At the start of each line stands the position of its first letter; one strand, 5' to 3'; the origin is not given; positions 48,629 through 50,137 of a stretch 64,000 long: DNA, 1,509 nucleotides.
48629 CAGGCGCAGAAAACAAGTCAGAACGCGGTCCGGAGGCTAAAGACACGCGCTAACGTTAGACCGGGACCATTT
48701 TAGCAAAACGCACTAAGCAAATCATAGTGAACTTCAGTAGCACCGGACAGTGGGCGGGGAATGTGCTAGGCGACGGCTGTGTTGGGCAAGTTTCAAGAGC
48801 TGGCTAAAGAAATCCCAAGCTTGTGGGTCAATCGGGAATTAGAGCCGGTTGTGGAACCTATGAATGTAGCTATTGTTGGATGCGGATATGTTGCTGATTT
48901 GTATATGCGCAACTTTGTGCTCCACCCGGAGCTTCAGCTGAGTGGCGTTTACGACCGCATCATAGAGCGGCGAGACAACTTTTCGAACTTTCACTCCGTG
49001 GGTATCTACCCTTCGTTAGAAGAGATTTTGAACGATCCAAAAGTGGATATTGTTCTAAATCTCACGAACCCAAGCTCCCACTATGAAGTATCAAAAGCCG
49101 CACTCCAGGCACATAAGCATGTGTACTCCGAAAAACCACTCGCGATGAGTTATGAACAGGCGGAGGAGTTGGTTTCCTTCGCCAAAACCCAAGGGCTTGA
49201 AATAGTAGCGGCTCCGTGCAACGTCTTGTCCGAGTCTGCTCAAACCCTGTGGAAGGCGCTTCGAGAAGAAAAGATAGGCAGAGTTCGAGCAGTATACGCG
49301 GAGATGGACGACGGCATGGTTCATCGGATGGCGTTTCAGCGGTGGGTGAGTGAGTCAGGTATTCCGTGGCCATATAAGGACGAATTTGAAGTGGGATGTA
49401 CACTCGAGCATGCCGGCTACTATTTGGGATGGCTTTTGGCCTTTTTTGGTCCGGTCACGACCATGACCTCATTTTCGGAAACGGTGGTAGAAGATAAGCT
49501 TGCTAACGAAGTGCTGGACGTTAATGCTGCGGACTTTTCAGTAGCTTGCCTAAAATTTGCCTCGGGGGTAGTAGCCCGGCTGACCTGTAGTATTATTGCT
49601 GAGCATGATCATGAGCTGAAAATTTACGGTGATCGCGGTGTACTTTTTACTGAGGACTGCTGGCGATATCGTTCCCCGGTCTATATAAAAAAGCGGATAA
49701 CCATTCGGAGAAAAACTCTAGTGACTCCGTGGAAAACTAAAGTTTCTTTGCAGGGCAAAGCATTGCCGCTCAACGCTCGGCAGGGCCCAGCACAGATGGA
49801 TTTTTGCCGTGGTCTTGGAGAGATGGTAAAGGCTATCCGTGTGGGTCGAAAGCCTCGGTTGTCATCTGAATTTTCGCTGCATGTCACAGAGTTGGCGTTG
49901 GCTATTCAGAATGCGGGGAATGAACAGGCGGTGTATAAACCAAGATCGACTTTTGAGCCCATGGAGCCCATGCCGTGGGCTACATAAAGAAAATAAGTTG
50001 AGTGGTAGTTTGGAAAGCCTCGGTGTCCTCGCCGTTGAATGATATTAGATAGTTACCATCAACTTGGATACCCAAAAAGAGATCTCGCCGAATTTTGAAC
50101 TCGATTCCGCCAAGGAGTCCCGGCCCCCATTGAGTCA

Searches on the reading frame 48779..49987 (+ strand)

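Call 14: search_protein_families(library=pfam, proteins=[window:48779-49987:+])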
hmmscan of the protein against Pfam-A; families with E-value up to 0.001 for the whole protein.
window:48779-49987:+ (402 aa): 4 families
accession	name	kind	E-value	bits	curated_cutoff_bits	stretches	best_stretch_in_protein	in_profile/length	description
PF01408.29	GFO_IDH_MocA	-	1.8e-25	90.4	24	1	28-140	1-114/120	Oxidoreductase family, NAD-binding Rossmann fold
PF22725.1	GFO_IDH_MocA_C3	-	1.1e-13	51.6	27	1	155-289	2-123/124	GFO/IDH/MocA C-terminal domain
PF02894.22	GFO_IDH_MocA_C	-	2.3e-07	31.2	22.9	1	159-383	2-213/218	Oxidoreductase family, C-terminal alpha/beta domain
PF03447.22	NAD_binding_3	-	7.9e-06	27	24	1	34-142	1-113/116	Homoserine dehydrogenase, NAD binding domain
